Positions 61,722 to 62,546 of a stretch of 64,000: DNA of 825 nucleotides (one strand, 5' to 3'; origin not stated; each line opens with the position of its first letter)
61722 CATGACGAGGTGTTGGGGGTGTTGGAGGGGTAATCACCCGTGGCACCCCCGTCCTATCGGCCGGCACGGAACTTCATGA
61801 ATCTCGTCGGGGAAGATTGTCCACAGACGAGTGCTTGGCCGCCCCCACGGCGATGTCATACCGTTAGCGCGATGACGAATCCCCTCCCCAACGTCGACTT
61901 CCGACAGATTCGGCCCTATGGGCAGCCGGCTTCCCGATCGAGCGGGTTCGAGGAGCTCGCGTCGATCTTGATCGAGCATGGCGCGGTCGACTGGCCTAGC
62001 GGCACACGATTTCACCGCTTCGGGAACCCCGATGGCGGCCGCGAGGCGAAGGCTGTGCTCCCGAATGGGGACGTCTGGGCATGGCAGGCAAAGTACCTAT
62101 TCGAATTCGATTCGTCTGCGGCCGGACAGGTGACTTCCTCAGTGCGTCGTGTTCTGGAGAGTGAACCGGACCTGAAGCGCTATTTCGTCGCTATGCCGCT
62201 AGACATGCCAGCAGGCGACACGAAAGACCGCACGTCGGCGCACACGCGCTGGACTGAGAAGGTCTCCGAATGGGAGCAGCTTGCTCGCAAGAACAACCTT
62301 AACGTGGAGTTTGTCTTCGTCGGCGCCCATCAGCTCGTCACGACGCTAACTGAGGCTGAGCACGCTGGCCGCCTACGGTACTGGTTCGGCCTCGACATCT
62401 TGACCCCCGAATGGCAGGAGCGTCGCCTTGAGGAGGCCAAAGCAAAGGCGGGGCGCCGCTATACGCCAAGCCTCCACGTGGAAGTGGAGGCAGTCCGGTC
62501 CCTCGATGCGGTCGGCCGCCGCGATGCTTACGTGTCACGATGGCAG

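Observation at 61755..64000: Lower-GC ORF at the window edge: Mrr-like nuclease fused to a STAND/NACHT NTPase (candidate Avs-like anti-phage system)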

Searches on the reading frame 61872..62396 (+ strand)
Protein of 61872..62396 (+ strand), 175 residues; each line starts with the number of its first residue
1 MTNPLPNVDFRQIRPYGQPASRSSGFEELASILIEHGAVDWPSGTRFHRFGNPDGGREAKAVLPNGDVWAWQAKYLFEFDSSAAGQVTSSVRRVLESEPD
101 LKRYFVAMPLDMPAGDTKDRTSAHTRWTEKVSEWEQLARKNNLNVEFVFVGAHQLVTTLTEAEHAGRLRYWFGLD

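Call 21: find_homologous_proteins(query=window:61872-62396:+, max_evalue=0.001)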
Query window:61872-62396:+ (175 aa): 67 proteins with E <= 0.001 among 102 candidates.
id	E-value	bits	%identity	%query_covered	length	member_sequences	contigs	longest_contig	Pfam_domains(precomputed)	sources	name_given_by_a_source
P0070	5.6e-88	312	77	99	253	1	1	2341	-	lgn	-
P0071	5.9e-88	312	79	98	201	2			-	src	-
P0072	2.7e-85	303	75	100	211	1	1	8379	-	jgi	jgi:hypothetical protein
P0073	7.4e-85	301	74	98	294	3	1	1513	-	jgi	-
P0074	5.0e-84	299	71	100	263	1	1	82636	-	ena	-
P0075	3.1e-82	293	75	100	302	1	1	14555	-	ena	-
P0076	3.9e-81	289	75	97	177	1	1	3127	-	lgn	-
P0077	2.0e-80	287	77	95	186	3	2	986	-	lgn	-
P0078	3.1e-78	280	72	97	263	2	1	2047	-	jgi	jgi:hypothetical protein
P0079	1.5e-75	271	73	94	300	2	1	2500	-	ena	-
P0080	2.0e-75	271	66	100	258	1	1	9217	-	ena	-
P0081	3.0e-75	270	76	87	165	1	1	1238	-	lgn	-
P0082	1.4e-74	268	65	99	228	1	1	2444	-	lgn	-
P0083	2.0e-74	267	67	96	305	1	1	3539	-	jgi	jgi:hypothetical protein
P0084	3.6e-74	267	65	100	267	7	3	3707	-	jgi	jgi:hypothetical protein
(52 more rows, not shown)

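Call 26: search_solved_structures(query=A1, max_evalue=10, show_alignments=3)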
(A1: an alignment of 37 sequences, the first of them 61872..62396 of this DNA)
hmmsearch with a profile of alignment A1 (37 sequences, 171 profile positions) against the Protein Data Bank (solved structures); distinct sequences matched with E-value up to 10: 1.
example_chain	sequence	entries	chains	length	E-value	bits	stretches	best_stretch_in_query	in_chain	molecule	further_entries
8dgf_A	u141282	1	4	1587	0.008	19.1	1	9-108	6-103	ATP-binding protein Avs4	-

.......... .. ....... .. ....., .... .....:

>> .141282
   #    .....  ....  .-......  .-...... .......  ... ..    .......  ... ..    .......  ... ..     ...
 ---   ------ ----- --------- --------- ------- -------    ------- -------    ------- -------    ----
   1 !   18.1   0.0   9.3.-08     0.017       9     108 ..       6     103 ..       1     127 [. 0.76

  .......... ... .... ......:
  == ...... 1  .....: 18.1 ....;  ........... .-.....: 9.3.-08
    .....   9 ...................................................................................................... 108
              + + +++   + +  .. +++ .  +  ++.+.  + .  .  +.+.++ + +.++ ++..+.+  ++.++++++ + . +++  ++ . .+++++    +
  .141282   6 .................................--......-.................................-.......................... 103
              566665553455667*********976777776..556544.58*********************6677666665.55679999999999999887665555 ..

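Call 27: search_protein_families(library=pfam, alignment_id=A1, max_evalue=10)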
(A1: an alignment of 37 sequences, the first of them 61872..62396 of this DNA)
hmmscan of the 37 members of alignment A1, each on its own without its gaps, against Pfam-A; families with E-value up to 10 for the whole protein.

A. member 1, window:61872-62396:+ (175 aa): 0 families

B. families by the number of members that match (of 37 scanned): 9 families
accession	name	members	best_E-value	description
PF17285.8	PRMT5_TIM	2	0.19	PRMT5 TIM barrel domain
PF14224.11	DUF4331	1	0.0059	Domain of unknown function (DUF4331)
PF17050.10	AIM5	1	0.016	Altered inheritance of mitochondria 5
PF07592.17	DDE_Tnp_ISAZ013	1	0.022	Rhodopirellula transposase DDE domain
PF22895.2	DUF7024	1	0.065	Domain of unknown function (DUF7024)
PF04471.18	Mrr_cat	1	0.088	Restriction endonuclease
PF13156.12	Mrr_cat_2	1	0.11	Restriction endonuclease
PF08520.15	Mitofissin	1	0.13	Mitofissin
PF25319.1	HofO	1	0.14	HofO EspM-like domain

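Call 31: predict_structure(alignment_id=A1)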
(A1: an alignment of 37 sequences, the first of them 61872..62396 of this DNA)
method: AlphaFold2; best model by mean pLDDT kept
length: 175 residues; sequences in the alignment: 37
mean_pLDDT: 94.3   pTM: 0.88
mean pLDDT of the five models: 94.3, 94.0, 93.8, 93.8, 93.4
residues with pLDDT >= 90: 156; 70-90: 14; 50-70: 4; < 50: 1
segments of 3 or more residues with pLDDT < 50: none
pLDDT, mean of each block of 10 residues (from residue 1): 76 96 97 96 95 81 98 97 97 97 98 91 96 98 98 96 96 92
secondary structure, 60 per line:
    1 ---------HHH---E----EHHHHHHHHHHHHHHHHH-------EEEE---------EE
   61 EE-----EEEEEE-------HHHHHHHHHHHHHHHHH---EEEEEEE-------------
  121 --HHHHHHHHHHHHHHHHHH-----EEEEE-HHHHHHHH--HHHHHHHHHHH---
elements in order: H22-38 E46-49 E59-62 E68-73 H81-97 E101-107 H123-140 E146-150 H152-159 H162-172

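Call 35: fold_search(model_id=the predicted structure, library=pdb)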
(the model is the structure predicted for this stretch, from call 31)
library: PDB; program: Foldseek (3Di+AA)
matches with E <= 10: 1204; with E <= 0.001: 2
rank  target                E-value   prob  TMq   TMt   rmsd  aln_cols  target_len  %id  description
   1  8dgf_A                1.9e-04  1.00  0.51  0.07   7.5       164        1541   13  Avs4 bound to phage PhiV-1 portal (released 2022-08-03)
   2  8dgf_B                5.0e-04  1.00  0.58  0.08   4.4       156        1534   14  Avs4 bound to phage PhiV-1 portal (released 2022-08-03)
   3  8q3b_E                1.2e-03  1.00  0.43  0.38   9.7       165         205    8  The closed state of the ASFV apo-RNA polymerase (released 2024-02-14)
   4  8q3k_E                2.6e-03  0.98  0.38  0.33  12.6       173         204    7  The open state of the ASFV apo-RNA polymerase (released 2024-02-14)
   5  2vld_A                4.1e-03  0.99  0.37  0.30   5.1       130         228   16  crystal structure of a repair endonuclease from Pyrococcus abyssi (released 2009-05-19)
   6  3ptd                  4.6e-03  0.91  0.30  0.20  10.5       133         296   14  PHOSPHATIDYLINOSITOL-SPECIFIC PHOSPHOLIPASE C MUTANT D274S (released 1998-01-21)
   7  2vld_B                5.6e-03  0.99  0.36  0.30   5.1       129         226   16  crystal structure of a repair endonuclease from Pyrococcus abyssi (released 2009-05-19)
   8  4ptd                  6.8e-03  0.87  0.29  0.20  10.5       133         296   13  PHOSPHATIDYLINOSITOL-SPECIFIC PHOSPHOLIPASE C MUTANT D274N (released 1998-01-21)
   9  1kcf_A                7.3e-03  0.41  0.21  0.17  14.1       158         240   12  Crystal Structure of the Yeast Mitochondrial Holliday Junction Resolvase, Ydc2 (released 2001-11-28)
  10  5gkj_B                1.0e-02  0.93  0.32  0.26   5.7       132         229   17  Structure of EndoMS in apo form (released 2016-11-02)
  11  6xl1_A                1.8e-02  0.99  0.47  0.24   4.6       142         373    8  crystal structure of cA4-activated Card1(D294N) (released 2020-12-30)
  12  1wte_MODEL_1_A        2.0e-02  0.84  0.32  0.22   6.8       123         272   10  Crystal structure of type II restrcition endonuclease, EcoO109I complexed with cognate DNA (released 2004-12-14)
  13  1kcf_B                2.3e-02  0.44  0.29  0.24  12.5       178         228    8  Crystal Structure of the Yeast Mitochondrial Holliday Junction Resolvase, Ydc2 (released 2001-11-28)
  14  6ut7_G                2.9e-02  0.87  0.39  0.19   8.4       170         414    8  Fitted model for the tetradecameric assembly of Thermococcus gammatolerans McrB AAA+ hexamers with bound McrC (released 2020-10-21)
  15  5gke_A                3.3e-02  0.90  0.34  0.27   5.3       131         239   14  Structure of EndoMS-dsDNA1 complex (released 2016-11-02)
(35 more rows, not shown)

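Call 65: search_protein_representatives(alignment_id=A1)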
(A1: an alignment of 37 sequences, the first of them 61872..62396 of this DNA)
Query: 37 sequences, 171 profile positions. Proteins with E-value up to 0.001 (for the whole library): 2610; up to 1e-10: 1840; up to 1e-30: 969. The best 150 are listed.
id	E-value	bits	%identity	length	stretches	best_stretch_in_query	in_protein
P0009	2.9e-73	261.4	-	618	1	2-170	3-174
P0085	1.7e-71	255.7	-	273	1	3-170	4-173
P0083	1.9e-71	255.5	-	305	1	3-170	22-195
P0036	1.5e-70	252.6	-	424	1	2-170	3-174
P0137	1.3e-69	249.5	-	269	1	3-170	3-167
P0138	8.5e-69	246.9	-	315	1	4-170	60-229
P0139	1.9e-68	245.8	-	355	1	6-170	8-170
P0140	6.0e-68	244.1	-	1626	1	2-170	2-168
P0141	8.1e-68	243.7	-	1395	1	3-170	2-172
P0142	2.9e-66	238.6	-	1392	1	6-170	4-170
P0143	4.8e-66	237.9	-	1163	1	4-170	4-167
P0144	6.8e-66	237.4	-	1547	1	4-170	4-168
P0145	1.4e-65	236.4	-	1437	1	6-170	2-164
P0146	4.0e-65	234.9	-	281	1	6-170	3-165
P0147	4.7e-65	234.7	-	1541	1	4-171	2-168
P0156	2.0e-63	229.4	-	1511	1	6-170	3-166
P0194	2.4e-59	216.1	-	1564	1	6-170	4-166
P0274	3.0e-55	202.8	-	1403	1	8-170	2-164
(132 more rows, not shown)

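Call 66: search_protein_families(library=padloc, proteins=[P0140, P0141, P0144, P0156, P0194, P0274], max_evalue=1e-10)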
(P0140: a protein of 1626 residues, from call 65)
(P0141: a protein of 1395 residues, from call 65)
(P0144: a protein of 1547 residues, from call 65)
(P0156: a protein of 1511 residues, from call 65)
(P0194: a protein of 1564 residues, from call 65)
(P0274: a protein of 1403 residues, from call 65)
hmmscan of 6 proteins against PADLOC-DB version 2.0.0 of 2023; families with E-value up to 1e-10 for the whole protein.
P0140 (1626 aa): 6 families
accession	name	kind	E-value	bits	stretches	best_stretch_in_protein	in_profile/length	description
PDLC02164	Avs2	-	0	1574.3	2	717-1619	635-1495/1504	-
PDLC02162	Avs2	-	2.7e-281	934.8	3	5-634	1-615/1379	-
PDLC02165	Avs2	-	1.9e-243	809.2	2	717-1618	501-1371/1375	-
PDLC02163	Avs2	-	1.1e-233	777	2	716-1618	701-1572/1576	-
PDLC02161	Avs2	-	7.8e-211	701.2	2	7-608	1-600/1499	-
PDLC02166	Avs2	-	3.3e-192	639.3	2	5-639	3-621/1498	-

P0141 (1395 aa): 6 families
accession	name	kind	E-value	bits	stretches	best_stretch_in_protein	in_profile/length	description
PDLC02164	Avs2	-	1.8e-300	998.4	2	4-991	2-1002/1504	-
PDLC02162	Avs2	-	8.2e-177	588.7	1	18-1346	13-1349/1379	-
PDLC02163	Avs2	-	7.3e-161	535.6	2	175-995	235-1093/1576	-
PDLC02165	Avs2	-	1.9e-155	517.7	2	178-990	41-891/1375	-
PDLC02161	Avs2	-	2.2e-143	477.7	2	6-987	1-1000/1499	-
PDLC02166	Avs2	-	1.9e-131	437.9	2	6-992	5-986/1498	-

P0144 (1547 aa): 6 families
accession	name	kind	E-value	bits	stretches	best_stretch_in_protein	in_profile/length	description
PDLC02164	Avs2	-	0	1543.7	1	5-1526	2-1497/1504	-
PDLC02162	Avs2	-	8e-271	900.2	2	6-971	2-950/1379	-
PDLC02165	Avs2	-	1.8e-231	769.5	1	166-1522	33-1370/1375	-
PDLC02163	Avs2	-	1.2e-228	760.3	1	165-1523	229-1572/1576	-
PDLC02161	Avs2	-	3.3e-210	699.2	1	7-1495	1-1456/1499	-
PDLC02166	Avs2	-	9.3e-194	644.4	1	6-1499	4-1453/1498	-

P0156 (1511 aa): 6 families
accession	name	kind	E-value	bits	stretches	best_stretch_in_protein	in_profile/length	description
PDLC02164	Avs2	-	0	1408.3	1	2-1506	2-1497/1504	-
PDLC02162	Avs2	-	2e-261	869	2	3-966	2-951/1379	-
PDLC02165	Avs2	-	1.2e-226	753.6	1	151-1500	20-1368/1375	-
PDLC02163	Avs2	-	2.4e-220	732.7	1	151-1499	217-1568/1576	-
PDLC02161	Avs2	-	1.7e-201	670.3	1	4-1473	1-1452/1499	-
PDLC02166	Avs2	-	1.4e-171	570.9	2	3-959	4-945/1498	-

P0194 (1564 aa): 6 families
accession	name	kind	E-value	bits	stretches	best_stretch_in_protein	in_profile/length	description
PDLC02164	Avs2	-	0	1559.7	1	3-1545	2-1500/1504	-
PDLC02162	Avs2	-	3.2e-295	981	2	4-1025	2-987/1379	-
PDLC02165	Avs2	-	2.7e-276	918.1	1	166-1541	35-1373/1375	-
PDLC02163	Avs2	-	1.2e-267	889.6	1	163-1540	229-1573/1576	-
PDLC02161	Avs2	-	6.7e-220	731.3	1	7-1499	3-1450/1499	-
PDLC02166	Avs2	-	1.2e-206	687.1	1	1-1538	1-1478/1498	-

P0274 (1403 aa): 6 families
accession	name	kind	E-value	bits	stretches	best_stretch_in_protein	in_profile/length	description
PDLC02164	Avs2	-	0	1415.6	2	1-1007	4-1005/1504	-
PDLC02162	Avs2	-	0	1240.9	1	1-1396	3-1371/1379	-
PDLC02165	Avs2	-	1.7e-279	928.7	2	162-1005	33-893/1375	-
PDLC02163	Avs2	-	5.7e-250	830.9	2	157-1006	225-1091/1576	-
PDLC02161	Avs2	-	9e-207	687.8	2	1-952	1-970/1499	-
PDLC02166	Avs2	-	6.5e-181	601.8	2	1-953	5-953/1498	-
